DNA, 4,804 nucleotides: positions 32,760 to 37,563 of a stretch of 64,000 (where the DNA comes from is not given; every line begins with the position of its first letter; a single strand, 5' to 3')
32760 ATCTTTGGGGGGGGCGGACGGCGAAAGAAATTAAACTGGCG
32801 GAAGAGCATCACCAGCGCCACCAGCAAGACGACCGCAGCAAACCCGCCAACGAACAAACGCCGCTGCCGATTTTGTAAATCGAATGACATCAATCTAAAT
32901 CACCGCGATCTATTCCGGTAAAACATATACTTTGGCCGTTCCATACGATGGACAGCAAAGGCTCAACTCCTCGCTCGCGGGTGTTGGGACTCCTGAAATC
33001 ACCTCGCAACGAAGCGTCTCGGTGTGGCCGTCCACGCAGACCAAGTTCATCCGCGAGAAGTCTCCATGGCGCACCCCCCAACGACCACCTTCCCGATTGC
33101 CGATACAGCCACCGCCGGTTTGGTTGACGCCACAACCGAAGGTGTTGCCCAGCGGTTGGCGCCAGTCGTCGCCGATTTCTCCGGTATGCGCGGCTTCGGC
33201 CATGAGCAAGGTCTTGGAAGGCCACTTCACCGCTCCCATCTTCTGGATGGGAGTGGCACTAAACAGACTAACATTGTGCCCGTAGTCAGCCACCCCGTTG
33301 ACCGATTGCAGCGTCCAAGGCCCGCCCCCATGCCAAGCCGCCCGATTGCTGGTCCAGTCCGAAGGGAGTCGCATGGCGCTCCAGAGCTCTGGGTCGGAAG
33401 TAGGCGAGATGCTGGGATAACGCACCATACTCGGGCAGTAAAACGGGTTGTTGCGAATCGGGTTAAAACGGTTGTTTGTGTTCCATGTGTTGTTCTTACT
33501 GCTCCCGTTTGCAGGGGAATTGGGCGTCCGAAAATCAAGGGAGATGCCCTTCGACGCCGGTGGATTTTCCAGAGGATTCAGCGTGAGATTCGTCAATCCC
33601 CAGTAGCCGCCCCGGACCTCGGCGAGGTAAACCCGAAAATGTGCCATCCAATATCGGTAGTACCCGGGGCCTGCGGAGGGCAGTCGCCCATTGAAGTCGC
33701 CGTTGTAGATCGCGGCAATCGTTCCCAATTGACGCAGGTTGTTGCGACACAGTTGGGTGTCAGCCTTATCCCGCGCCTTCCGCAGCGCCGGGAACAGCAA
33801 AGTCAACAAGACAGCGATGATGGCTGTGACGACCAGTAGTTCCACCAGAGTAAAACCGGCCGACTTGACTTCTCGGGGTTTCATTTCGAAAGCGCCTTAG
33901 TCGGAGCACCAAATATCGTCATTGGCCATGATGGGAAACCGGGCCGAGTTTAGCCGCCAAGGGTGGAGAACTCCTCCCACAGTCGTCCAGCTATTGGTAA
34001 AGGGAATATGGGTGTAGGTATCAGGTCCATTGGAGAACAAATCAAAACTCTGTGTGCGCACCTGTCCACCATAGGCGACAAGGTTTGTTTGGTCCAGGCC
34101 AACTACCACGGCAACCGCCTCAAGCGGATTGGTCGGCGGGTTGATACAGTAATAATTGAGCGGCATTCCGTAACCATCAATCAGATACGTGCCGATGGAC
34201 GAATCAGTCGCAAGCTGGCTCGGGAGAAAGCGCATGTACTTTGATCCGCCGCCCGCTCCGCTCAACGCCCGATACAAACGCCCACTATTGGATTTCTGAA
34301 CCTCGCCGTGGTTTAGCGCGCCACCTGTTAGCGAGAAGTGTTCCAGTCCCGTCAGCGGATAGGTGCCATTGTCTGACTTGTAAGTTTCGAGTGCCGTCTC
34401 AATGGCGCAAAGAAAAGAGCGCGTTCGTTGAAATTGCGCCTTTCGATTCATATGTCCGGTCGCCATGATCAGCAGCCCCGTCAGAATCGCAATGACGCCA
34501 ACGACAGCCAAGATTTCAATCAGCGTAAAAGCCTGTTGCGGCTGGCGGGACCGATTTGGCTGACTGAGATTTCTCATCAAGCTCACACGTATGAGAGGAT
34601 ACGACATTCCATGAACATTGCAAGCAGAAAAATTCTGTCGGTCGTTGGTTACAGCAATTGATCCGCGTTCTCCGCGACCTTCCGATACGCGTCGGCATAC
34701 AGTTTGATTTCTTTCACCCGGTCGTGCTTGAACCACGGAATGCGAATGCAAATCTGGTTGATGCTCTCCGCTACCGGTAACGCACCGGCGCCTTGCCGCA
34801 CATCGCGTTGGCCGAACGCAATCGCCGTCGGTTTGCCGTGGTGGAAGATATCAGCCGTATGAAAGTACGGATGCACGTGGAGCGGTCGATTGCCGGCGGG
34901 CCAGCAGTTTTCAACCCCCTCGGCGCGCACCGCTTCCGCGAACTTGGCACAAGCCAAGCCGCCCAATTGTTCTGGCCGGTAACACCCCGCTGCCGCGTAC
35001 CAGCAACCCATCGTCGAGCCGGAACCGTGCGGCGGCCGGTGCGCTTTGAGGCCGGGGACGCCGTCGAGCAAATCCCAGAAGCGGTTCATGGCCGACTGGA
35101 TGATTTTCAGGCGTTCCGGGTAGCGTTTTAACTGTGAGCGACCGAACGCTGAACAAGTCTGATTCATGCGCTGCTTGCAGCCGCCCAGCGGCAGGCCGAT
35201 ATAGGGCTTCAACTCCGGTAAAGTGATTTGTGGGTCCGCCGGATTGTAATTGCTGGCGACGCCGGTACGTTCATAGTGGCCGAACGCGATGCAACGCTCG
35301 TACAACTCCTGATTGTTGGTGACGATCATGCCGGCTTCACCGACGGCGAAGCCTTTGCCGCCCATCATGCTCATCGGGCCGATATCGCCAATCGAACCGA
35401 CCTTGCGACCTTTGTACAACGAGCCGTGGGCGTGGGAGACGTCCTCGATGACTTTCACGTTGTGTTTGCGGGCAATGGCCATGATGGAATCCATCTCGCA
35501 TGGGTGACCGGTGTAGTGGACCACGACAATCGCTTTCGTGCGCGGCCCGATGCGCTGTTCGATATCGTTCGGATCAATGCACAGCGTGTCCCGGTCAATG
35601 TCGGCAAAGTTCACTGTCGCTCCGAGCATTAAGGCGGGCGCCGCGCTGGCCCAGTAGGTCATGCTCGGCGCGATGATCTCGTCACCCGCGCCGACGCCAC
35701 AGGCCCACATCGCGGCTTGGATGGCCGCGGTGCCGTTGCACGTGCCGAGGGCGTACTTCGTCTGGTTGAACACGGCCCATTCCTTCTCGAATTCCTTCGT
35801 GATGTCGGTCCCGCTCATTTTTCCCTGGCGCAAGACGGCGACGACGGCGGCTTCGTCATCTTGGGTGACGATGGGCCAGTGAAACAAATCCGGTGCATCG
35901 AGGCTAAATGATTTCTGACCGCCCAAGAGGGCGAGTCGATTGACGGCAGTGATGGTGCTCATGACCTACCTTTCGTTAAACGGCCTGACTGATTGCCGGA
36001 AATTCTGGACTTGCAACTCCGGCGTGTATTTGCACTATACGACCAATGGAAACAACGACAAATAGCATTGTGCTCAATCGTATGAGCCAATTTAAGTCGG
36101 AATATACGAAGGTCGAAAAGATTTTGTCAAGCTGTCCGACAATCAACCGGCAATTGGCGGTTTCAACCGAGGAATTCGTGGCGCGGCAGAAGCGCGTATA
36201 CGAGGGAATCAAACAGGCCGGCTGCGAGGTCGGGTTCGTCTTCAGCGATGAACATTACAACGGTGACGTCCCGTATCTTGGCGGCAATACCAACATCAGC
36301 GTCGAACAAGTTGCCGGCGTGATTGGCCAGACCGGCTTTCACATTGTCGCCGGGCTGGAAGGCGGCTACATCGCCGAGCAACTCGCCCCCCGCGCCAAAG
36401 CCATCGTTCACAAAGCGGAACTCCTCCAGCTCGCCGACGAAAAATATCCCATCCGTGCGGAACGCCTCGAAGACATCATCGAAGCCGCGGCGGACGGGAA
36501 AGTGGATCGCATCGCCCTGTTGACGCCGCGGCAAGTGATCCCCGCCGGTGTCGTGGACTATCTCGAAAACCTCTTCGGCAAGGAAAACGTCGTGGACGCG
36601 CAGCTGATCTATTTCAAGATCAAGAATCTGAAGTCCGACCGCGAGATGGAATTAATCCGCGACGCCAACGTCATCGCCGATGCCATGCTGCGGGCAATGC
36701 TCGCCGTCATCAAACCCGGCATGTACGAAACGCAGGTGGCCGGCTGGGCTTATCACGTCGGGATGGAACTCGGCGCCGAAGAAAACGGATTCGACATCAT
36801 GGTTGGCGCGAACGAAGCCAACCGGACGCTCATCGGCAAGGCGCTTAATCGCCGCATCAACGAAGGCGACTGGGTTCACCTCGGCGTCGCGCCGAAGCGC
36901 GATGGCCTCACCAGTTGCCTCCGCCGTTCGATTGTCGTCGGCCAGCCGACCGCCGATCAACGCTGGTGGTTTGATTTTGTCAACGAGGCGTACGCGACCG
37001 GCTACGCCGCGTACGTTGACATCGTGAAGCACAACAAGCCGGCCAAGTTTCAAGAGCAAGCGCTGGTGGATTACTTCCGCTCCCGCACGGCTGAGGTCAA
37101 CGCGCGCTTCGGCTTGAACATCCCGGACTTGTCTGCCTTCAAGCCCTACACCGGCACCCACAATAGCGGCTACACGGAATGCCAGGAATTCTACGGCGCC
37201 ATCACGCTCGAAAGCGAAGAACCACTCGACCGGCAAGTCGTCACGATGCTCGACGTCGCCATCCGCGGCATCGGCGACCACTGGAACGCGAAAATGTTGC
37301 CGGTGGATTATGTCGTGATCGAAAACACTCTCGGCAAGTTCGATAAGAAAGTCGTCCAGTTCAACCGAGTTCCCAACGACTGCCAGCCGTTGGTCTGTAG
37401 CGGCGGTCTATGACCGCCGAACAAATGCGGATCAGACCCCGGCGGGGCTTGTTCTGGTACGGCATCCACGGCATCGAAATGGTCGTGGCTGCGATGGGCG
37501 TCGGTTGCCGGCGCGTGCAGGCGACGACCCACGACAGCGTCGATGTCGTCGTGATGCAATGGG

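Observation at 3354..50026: A 14-bp CG-centred palindrome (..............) sits at every divergent intergenic region and at four more operon starts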

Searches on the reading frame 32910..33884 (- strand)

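Call 9: search_protein_families(library=pfam, proteins=[window:32910-33884:-])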
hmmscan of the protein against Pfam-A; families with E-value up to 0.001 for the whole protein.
window:32910-33884:- (324 aa): 1 family
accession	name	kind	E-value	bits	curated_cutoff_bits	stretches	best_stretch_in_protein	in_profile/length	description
PF07963.17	N_methyl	-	2.4e-06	27.3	21.2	1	7-31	3-27/27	Prokaryotic N-terminal methylation motif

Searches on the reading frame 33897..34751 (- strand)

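Call 9: search_protein_families(library=pfam, proteins=[window:33897-34751:-])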
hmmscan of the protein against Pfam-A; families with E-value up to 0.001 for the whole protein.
window:33897-34751:- (284 aa): 2 families
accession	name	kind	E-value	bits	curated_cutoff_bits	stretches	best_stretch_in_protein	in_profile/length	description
PF07963.17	N_methyl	-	6.4e-05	22.8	21.2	1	71-94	3-26/27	Prokaryotic N-terminal methylation motif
PF08334.16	T2SSG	-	0.00082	19.8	21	0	102-134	6-38/108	Type II secretion system (T2SS), protein G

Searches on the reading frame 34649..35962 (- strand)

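Call 9: search_protein_families(library=pfam, proteins=[window:34649-35962:-])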
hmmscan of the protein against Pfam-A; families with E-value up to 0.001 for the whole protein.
window:34649-35962:- (437 aa): 4 families
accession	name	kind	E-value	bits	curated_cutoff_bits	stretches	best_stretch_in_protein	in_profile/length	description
PF01041.23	DegT_DnrJ_EryC1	-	7.2e-76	256.2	19.8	1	33-370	4-320/360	DegT/DnrJ/EryC1/StrS aminotransferase family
PF00266.25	Aminotran_5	-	2.9e-06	26.9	21.5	1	74-179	67-180/371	Aminotransferase class-V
PF01053.26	Cys_Met_Meta_PP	-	4.5e-06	25.9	27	1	53-224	52-222/381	Cys/Met metabolism PLP-dependent enzyme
PF00155.27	Aminotran_1_2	-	0.00031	20.5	19.7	1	51-181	40-192/361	Aminotransferase class I and II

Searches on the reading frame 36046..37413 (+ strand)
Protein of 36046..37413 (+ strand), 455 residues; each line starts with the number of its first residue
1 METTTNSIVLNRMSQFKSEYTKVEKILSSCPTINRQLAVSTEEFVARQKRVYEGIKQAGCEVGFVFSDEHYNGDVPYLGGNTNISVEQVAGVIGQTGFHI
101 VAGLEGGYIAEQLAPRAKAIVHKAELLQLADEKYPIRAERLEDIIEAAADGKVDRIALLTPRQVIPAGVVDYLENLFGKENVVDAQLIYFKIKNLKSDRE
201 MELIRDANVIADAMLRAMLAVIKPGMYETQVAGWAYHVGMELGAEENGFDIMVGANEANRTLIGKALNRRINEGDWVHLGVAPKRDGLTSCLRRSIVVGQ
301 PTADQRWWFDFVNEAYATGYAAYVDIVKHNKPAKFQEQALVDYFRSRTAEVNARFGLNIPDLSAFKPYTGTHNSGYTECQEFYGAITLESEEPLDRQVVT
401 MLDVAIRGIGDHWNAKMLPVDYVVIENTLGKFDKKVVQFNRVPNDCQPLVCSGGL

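Call 14: search_protein_families(library=pfam, proteins=[window:36046-37413:+])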
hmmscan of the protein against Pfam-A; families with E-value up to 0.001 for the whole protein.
window:36046-37413:+ (455 aa): 1 family
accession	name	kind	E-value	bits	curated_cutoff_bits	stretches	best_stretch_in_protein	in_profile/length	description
PF00557.29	Peptidase_M24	-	6.2e-16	59.2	23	1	202-322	1-123/208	Metallopeptidase family M24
